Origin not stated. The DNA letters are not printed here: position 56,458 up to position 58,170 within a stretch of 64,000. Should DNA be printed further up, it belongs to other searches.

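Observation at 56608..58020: Wzy_C-family protein with a Pro/Thr-rich linker, possibly an O-oligosaccharyltransferase rather than an O-antigen ligase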

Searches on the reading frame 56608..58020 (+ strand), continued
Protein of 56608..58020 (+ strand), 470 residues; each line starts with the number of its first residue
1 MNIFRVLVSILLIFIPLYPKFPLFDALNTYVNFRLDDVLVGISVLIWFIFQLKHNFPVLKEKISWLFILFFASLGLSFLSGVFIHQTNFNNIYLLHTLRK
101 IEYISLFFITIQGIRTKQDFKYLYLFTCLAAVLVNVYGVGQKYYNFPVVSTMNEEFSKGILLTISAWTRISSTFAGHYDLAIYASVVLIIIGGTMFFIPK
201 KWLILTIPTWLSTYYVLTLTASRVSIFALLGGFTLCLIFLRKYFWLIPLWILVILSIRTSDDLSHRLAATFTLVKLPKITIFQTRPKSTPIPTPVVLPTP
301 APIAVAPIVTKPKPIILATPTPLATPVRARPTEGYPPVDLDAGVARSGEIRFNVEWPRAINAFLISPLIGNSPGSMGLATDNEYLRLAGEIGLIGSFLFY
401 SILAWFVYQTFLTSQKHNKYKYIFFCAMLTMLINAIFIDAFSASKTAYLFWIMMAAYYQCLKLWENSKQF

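Call 33: find_encoding_contigs(protein=P0001, flank=10000, max_places=3)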
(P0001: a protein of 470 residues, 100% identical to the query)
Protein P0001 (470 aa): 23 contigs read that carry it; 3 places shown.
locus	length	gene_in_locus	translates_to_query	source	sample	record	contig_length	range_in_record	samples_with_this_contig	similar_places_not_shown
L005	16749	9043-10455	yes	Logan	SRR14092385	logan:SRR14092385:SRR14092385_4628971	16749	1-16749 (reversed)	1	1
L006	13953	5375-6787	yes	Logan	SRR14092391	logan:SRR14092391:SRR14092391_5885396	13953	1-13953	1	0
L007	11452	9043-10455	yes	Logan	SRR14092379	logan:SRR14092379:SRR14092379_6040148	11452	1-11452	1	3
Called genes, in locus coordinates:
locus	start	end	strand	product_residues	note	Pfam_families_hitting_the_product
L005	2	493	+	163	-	?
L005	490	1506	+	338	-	PF01370:Epimerase, PF04321:RmlD_sub_bind (weak), PF16363:GDP_Man_Dehyd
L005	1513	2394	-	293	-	PF03706:LPG_synthase_TM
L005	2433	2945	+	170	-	PF13439:Glyco_transf_4 (weak)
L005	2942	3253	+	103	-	PF00534:Glycos_transf_1, PF13692:Glyco_trans_1_4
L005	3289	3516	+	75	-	-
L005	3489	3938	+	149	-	PF02643:DUF192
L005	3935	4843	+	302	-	PF00535:Glycos_transf_2, PF10111:Glyco_tranf_2_2, PF13641:Glyco_tranf_2_3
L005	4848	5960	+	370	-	PF13439:Glyco_transf_4 (weak), PF00534:Glycos_transf_1, PF13692:Glyco_trans_1_4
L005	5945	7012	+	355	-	PF13439:Glyco_transf_4 (weak), PF20706:GT4-conflict (weak), PF00534:Glycos_transf_1, PF13692:Glyco_trans_1_4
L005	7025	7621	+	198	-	PF25087:GMPPB_C (faint), PF00132:Hexapep, PF14602:Hexapep_2 (weak)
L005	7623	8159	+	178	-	-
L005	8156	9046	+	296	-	PF00535:Glycos_transf_2, PF13641:Glyco_tranf_2_3, PF10111:Glyco_tranf_2_2 (faint)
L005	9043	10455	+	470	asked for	-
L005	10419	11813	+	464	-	-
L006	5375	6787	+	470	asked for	-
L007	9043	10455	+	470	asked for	-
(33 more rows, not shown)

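Call 34: find_related_loci(query=A1, collection=genome_contigs, flank=10000)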
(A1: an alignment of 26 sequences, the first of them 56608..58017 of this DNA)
Query A1 (470 aa) in genome_contigs; peptide patterns used: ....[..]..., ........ (x = any residue, [..] = any of these).
599 stretches matched a pattern (row limit reached: there are more); 566 encode a relative of the query (tblastn E <= 1e-3); the best 80 are kept; 80 distinct loci.
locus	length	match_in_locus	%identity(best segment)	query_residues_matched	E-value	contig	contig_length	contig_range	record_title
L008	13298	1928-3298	51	1-461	1e-142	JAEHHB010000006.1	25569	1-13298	Candidatus Shapirobacteria bacterium S2_F12 S2_F12__6, whole genome shotgun sequence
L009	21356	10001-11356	51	2-466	1e-142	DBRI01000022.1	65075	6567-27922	MAG TPA_asm: Patescibacteria group bacterium UBA1372 UBA1372_contig_1245, whole genome shotgun sequence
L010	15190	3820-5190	50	1-461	2e-141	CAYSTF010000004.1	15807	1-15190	MAG TPA_asm: uncultured Gammaproteobacteria bacterium isolate SRP263991_co3_231 genome assembly, contig: NODE_4251_lengt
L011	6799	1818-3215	51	1-469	5e-139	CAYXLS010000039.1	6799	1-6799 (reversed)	MAG TPA_asm: uncultured Gammaproteobacteria bacterium isolate SRP192927_co7_326 genome assembly, contig: NODE_25346_leng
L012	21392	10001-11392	50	1-469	8e-139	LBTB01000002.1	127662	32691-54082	MAG: Candidatus Shapirobacteria bacterium GW2011_GWF2_37_20 US46_C0002, whole genome shotgun sequence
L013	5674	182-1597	52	1-468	2e-139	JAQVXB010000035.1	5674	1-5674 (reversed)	MAG: Candidatus Shapirobacteria bacterium isolate STF2_116 NODE_51002_length_5674_cov_3.285199_Sandtown_F2, whole genome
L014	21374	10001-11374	50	1-463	3e-138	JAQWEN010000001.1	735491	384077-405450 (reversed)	MAG: Candidatus Shapirobacteria bacterium isolate STF2_76 NODE_1_length_735491_cov_9.474058_Sandtown_F2, whole genome sh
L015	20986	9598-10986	51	1-469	2e-137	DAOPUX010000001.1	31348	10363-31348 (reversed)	MAG TPA_asm: Candidatus Woesebacteria bacterium isolate AMR_MDS_1407 NODE_1368_length_31348_cov_8.314575, whole genome s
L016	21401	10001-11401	49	1-469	3e-137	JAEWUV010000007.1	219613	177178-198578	MAG: Candidatus Parcubacteria bacterium isolate OH_SDB_33 k127_1208737, whole genome shotgun sequence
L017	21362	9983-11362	51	2-463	6e-136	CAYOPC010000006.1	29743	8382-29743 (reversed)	MAG TPA_asm: uncultured Gammaproteobacteria bacterium isolate SRP294416_co3_77 genome assembly, contig: NODE_1958_length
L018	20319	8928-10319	50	1-468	1e-135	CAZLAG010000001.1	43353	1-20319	MAG TPA_asm: uncultured Gammaproteobacteria bacterium isolate SRP170004_co1_581 genome assembly, contig: NODE_1093_lengt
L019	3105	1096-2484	51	1-466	8e-141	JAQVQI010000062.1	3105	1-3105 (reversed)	MAG: Candidatus Shapirobacteria bacterium isolate STF1_223 NODE_149664_length_3105_cov_6.459369_Sandtown_F1, whole genom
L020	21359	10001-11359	50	1-468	3e-135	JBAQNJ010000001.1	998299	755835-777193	MAG: Microgenomates group bacterium isolate MFD12002_ilm_asm_bin60 k127_48021, whole genome shotgun sequence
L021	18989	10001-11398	50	1-467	6e-135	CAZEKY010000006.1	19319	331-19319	MAG TPA_asm: uncultured Gammaproteobacteria bacterium isolate SRP192927_co1_638 genome assembly, contig: NODE_5712_lengt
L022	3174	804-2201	51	1-469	3e-140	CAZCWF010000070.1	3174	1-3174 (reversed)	MAG TPA_asm: uncultured Gammaproteobacteria bacterium isolate SRP294416_co3_810 genome assembly, contig: NODE_85624_leng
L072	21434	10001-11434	41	2-470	3e-97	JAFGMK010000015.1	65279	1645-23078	MAG: Candidatus Paceibacterota bacterium isolate Zod_Metabat.464 k87_5334654, whole genome shotgun sequence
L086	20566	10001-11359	41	10-456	4e-87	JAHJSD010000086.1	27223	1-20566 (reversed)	MAG: Patescibacteria group bacterium isolate OS_PC_MetaG.mb.184 OS_PC_MetaG.mb.184_k141_686138, whole genome shotgun seq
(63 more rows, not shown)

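Call 38: search_protein_families(library=ncbifam, proteins=[L001:17455-19410:+, L001:16796-17434:+], max_evalue=1)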
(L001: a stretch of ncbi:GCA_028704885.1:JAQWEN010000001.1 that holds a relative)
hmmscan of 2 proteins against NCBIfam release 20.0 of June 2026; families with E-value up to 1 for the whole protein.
L001:17455-19410:+ (651 aa): 1 family
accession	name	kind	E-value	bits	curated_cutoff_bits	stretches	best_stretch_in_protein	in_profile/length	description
NF001071.0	PRK00118.2-1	equivalog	0.71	10.3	160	0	59-92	76-109/117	putative DNA-binding protein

L001:16796-17434:+ (212 aa): 12 families
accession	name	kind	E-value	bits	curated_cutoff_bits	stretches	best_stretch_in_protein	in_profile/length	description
TIGR03025.1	EPS_sugtrans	subfamily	2e-72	244.8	295.55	1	9-210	257-440/445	exopolysaccharide biosynthesis polyprenyl glycosylphosphotransferase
TIGR03022.1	WbaP_sugtrans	subfamily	7.2e-64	216.7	403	1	9-211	258-452/456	undecaprenyl-phosphate galactose phosphotransferase WbaP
NF052601.1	undeca_RfbP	equivalog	4.7e-59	199.6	330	1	7-205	42-232/244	undecaprenyl-phosphate galactose phosphotransferase family protein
TIGR03023.1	WcaJ_sugtrans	equivalog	9e-58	196.6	410.75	1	8-209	261-447/453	undecaprenyl-phosphate glucose phosphotransferase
NF041877.1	EPS_EpsZ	equivalog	5.6e-47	160.4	800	1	8-204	264-448/459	exopolysaccharide biosynthesis polyisoprenyl-phosphate hexose-1-phosphate transferase EpsZ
NF011751.0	PRK15204.1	equivalog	6.4e-42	143.7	907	1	9-211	279-472/476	undecaprenyl-phosphate galactose phosphotransferase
TIGR03013.1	EpsB_2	subfamily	4.4e-41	141.4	393.35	1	7-204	252-432/443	TIGR03013 family XrtA/PEP-CTERM system glycosyltransferase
NF050817.1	PolSacchBiosHfsE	equivalog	5.5e-32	111.1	750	1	9-204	271-455/467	polysaccharide biosynthesis protein HfsE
NF007518.0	PRK10124.1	equivalog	6.4e-32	110.9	684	1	9-204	273-453/464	undecaprenyl-phosphate glucose phosphotransferase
NF045514.1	glycotran_HepC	equivalog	9e-27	93.8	140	1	5-135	112-212/220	heterocyst development glycosyltransferase HepC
NF053790.1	LplA_LipA_fuse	exception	0.14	10.6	800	1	167-210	117-161/606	bifunctional lipoate--protein ligase/lipoyl synthase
NF008973.0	PRK12321.1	equivalog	0.3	8.7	1235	1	96-194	819-914/1105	cobaltochelatase subunit CobN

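Call 46: find_homologous_proteins(query=L001:17455-19410:+, max_evalue=0.001)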
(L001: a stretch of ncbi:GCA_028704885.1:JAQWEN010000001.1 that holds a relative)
Query L001:17455-19410:+ (651 aa): 706 proteins with E <= 0.001 among 8000 candidates; the best 120 are listed.
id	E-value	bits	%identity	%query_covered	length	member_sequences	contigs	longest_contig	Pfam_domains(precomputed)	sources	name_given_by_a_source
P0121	0.0e+0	1290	85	100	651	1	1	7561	PF13196.12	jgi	jgi:hypothetical protein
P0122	0.0e+0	1283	85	100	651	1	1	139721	PF13196.12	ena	-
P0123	0.0e+0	1282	85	100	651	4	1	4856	PF13196.12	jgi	-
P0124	0.0e+0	1267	85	100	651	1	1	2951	PF13196.12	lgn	-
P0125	0.0e+0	1252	84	100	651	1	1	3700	PF13196.12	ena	-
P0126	0.0e+0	1246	83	100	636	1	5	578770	PF13196.12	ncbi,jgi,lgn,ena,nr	ncbi:MAG TPA: DUF4012 domain-containing protein [Candidatus Woesebacteria bacterium]|nr:DUF4012 doma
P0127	0.0e+0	1246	83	100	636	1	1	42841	PF13196.12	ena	-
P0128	0.0e+0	1243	85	96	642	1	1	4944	PF13196.12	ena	-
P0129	0.0e+0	1242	83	100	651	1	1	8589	PF13196.12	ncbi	-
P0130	0.0e+0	1241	85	96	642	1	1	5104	PF13196.12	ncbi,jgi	ncbi:MAG: DUF4012 domain-containing protein [Candidatus Shapirobacteria bacterium]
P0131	0.0e+0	1241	85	96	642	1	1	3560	PF13196.12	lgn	-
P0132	0.0e+0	1235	82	100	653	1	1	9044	PF13196.12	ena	-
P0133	0.0e+0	1224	83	100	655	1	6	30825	PF13196.12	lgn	-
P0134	0.0e+0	1213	81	100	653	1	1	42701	PF13196.12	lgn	-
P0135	0.0e+0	1208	85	93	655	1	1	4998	PF13196.12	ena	-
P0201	1.2e-295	1000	67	98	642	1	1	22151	PF13196.12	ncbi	-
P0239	5.5e-277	939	62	99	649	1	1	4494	PF13196.12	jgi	jgi:hypothetical protein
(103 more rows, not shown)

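Call 49: search_solved_structures(query=A2, max_evalue=1)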
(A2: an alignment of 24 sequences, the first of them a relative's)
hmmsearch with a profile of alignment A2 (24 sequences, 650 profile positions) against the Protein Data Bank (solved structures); distinct sequences matched with E-value up to 1: 4.
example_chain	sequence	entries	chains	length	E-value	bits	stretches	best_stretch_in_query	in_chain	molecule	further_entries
4n21_A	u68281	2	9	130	0.15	13.6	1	449-539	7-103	GP2 Ectodomain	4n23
8v00_D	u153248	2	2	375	0.29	12.6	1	33-112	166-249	Odorant receptor OR10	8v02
4zry_B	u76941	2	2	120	0.34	12.4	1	58-103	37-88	Keratin, type II cytoskeletal 1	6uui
4oyd_B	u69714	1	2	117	0.38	12.2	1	56-105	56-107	Computationally designed Inhibitor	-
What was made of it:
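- Tried and rejected: It gave no PDB sequence hit (call 49).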

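Call 55: predict_structure(alignment_id=A2)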
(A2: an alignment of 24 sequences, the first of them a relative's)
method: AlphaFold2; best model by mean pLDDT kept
length: 651 residues; sequences in the alignment: 24
mean_pLDDT: 72.5   pTM: 0.75
mean pLDDT of the five models: 72.5, 71.5, 71.1, 69.6, 69.2
residues with pLDDT >= 90: 91; 70-90: 321; 50-70: 138; < 50: 101
segments of 3 or more residues with pLDDT < 50: 1-36, 157-164, 261-270, 308-316, 402-413, 489-497, 530-544
pLDDT, mean of each block of 10 residues (from residue 1): 28 29 31 47 55 62 79 81 85 87 83 78 87 88 77 55 49 67 91 91 78 74 81 86 87 81 39 77 76 72 55 50 66 84 78 85 83 77 72 67 42 56 67 71 86 93 92 86 74 47 92 92 68 42 58 92 74 86 65 80 88 85 84 91 84 65
secondary structure, 60 per line:
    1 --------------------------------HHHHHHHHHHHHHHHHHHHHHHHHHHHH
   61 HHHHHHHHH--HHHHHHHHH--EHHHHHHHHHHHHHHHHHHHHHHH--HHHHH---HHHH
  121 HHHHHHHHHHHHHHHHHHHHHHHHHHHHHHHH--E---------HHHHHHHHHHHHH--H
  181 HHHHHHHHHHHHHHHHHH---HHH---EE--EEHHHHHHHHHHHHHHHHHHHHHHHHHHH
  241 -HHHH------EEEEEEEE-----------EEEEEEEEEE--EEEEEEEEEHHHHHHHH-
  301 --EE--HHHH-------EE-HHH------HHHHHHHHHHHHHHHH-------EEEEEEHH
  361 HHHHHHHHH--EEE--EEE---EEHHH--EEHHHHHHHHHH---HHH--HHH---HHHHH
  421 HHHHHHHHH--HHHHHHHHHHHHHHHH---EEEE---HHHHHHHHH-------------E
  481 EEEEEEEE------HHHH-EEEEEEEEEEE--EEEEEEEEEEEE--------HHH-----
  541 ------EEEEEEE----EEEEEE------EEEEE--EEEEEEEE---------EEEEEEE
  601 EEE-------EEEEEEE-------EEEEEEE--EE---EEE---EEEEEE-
elements in order: H33-69 H72-80 H84-106 H109-113 H117-152 H165-177 H180-198 H214-240 H242-245 E252-259 E271-280 E283-291 H292-299 H307-310 H330-345 E353-358 H359-369 E372-374 E377-379 H392-401 H416-429 H432-447 E451-454 H458-466 E480-488 H495-498 E500-510 E513-524 E547-553 E558-563 E570-574 E577-584 E594-603 E611-617 E625-631 E639-641 E645-650

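Call 57: fold_search(model_id=the predicted structure, library=pdb)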
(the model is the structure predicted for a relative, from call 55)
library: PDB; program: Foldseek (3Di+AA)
matches with E <= 10: 1040; with E <= 0.001: 0
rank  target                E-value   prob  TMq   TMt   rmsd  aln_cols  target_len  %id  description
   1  3owq_D                1.0e-03  1.00  0.18  0.41  14.0       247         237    9  X-Ray Structure of Lin1025 protein from Listeria innocua, Northeast Structural Genomics Consortium Target LkR164 (released 2010-10-20)
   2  3owq_A                1.3e-03  1.00  0.17  0.39  14.8       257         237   10  X-Ray Structure of Lin1025 protein from Listeria innocua, Northeast Structural Genomics Consortium Target LkR164 (released 2010-10-20)
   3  8ose                  1.4e-03  1.00  0.12  0.14  11.4       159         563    9  C. perfringens chitinase CP4_3455 in complex with inhibitor bisdionin C (released 2023-07-12)
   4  8oye_A                2.0e-03  1.00  0.12  0.14  11.4       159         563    9  Clostridium perfringens chitinase CP4_3455 E196Q with chitin (released 2023-07-12)
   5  1sqm                  2.8e-03  1.00  0.11  0.12   9.2       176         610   10  STRUCTURE OF [R563A] LEUKOTRIENE A4 HYDROLASE (released 2004-08-03)
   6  1hs6                  4.0e-03  1.00  0.14  0.15   5.4       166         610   10  STRUCTURE OF LEUKOTRIENE A4 HYDROLASE COMPLEXED WITH BESTATIN. (released 2001-06-24)
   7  5ni6                  4.0e-03  1.00  0.12  0.12   8.6       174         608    8  Crystal structure of human LTA4H mutant D375N in complex with LTA4 (released 2017-08-23)
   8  3chp                  4.4e-03  1.00  0.12  0.12   8.6       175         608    8  Crystal structure of leukotriene a4 hydrolase in complex with (3S)-3-amino-4-oxo-4-[(4-phenylmethoxyphenyl)amino]butanoi (released 2008-04-22)
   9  6s7t_E                4.6e-03  1.00  0.15  0.21   6.2       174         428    8  Cryo-EM structure of human oligosaccharyltransferase complex OST-B (released 2019-12-18)
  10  3chq                  5.9e-03  1.00  0.12  0.12   8.6       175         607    8  Crystal structure of leukotriene a4 hydrolase in complex with N5-[4-(phenylmethoxy)phenyl]-L-glutamine (released 2008-04-22)
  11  6qfs_B                5.9e-03  0.99  0.11  0.46   6.7       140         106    9  Chargeless variant of the Cellulose-binding domain from Cellulomonas fimi (released 2019-12-18)
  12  3owq_C                6.2e-03  0.99  0.17  0.41  10.0       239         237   10  X-Ray Structure of Lin1025 protein from Listeria innocua, Northeast Structural Genomics Consortium Target LkR164 (released 2010-10-20)
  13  5nie_A                6.6e-03  1.00  0.15  0.16   5.9       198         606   11  Crystal structure of human LTA4H mutant R563A in open conformation (released 2017-08-23)
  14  7zyf_A                6.6e-03  1.00  0.13  0.10   6.3       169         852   11  Insulin regulated aminopeptidase (IRAP) in complex with a nanomolar alpha hydroxy beta amino acid based inhibitor. (released 2022-07-20)
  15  6enb_A                7.3e-03  1.00  0.12  0.12   8.6       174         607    9  LTA4 hydrolase (E297Q) mutant in complex with Pro-Gly-Pro peptide (released 2017-12-13)
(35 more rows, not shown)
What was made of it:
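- Tried and rejected: Its best Foldseek hit was 3OWQ (E 1e-3, TM 0.41, call 57).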

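Call 61: search_protein_families(library=pfam, proteins=[P0122, P0239, L001:16796-17434:+], max_evalue=10)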
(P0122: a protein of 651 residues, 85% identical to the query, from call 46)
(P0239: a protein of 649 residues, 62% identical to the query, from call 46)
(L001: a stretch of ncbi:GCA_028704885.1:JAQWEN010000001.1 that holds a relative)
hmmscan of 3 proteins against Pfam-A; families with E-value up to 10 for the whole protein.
P0122 (651 aa): 8 families
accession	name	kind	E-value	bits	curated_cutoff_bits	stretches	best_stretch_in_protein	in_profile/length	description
PF13196.11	DUF4012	-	7.5e-23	82.1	28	1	249-378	1-128/144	Protein of unknown function (DUF4012)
PF01594.21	AI-2E_transport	-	0.026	14.1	34.3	1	36-96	50-102/327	AI-2E family transporter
PF05531.17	NPV_P10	-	0.044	14.7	29.8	1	61-106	9-59/75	Nucleopolyhedrovirus P10 protein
PF20651.3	EXOC6_Sec15_N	-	0.065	13.6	27.2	1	65-101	129-165/170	Exocyst complex component EXOC6/Sec15, N-terminal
PF10112.14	Halogen_Hydrol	-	0.072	13.5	29.8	1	38-112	5-91/191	5-bromo-4-chloroindolyl phosphate hydrolysis protein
PF01114.24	Colipase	-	0.082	13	27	1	532-544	7-19/40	Colipase, N-terminal domain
PF11337.13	DUF3139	-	0.18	12.8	27.3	1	34-90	2-59/83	Protein of unknown function (DUF3139)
PF14023.12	Bestrophin-like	-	0.47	10.4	32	1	32-57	166-191/232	Bestrophin-like domain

P0239 (649 aa): 3 families
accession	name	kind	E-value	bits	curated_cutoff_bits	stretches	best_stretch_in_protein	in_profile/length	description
PF13196.11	DUF4012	-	1.2e-22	81.4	28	1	248-376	2-128/144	Protein of unknown function (DUF4012)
PF22100.1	VtrA_C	-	0.077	13.7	27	1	588-630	41-83/87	VtrA C-terminal periplasmic domain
PF10342.15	Kre9_KNH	-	0.087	14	24.6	1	594-645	12-65/94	Kre9/KNH-like N-terminal Ig-like domain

L001:16796-17434:+ (212 aa): 1 family
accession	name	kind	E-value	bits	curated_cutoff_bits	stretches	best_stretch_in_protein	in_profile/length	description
PF02397.22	Bac_transf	-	4.3e-60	202.8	27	1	10-209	1-178/179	Bacterial sugar transferase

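Call 62: search_protein_representatives(alignment_id=A1)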
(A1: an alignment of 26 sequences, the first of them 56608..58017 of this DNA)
Query: 26 sequences, 470 profile positions. Proteins with E-value up to 0.001 (for the whole library): 1527; up to 1e-10: 617; up to 1e-30: 300. The best 150 are listed.
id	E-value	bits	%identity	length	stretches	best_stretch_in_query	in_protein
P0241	2.7e-227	771.8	-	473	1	1-467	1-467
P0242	2.7e-158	544.3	-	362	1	5-372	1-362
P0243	8.6e-137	473.4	-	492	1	6-468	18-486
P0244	2.9e-135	468.3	-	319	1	156-469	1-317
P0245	8.1e-135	466.9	-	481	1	6-463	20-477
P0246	5.5e-128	444.4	-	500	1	2-467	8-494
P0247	1.5e-125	436.3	-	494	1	6-468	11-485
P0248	1.5e-121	423.2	-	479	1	14-464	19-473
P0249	3.8e-119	415.2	-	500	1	6-465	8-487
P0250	7.0e-119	414.3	-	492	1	6-465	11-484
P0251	2.1e-115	402.9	-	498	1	5-467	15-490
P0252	1.2e-112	393.8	-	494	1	12-466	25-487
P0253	3.1e-112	392.4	-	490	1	2-468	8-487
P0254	5.1e-108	378.5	-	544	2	4-279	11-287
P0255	1.0e-107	377.5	-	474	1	14-467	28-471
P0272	7.6e-94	331.8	-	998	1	8-461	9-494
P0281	6.1e-91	322.2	-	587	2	7-205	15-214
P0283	1.2e-89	317.9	-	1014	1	6-459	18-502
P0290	3.1e-88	313.3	-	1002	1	5-460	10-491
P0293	8.4e-88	311.9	-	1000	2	6-281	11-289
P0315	9.5e-84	298.5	-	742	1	8-464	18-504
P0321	4.7e-82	292.9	-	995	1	5-465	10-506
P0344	2.0e-76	274.3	-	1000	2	14-277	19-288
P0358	2.5e-73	264.1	-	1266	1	14-468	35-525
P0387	5.0e-68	246.6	-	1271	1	14-462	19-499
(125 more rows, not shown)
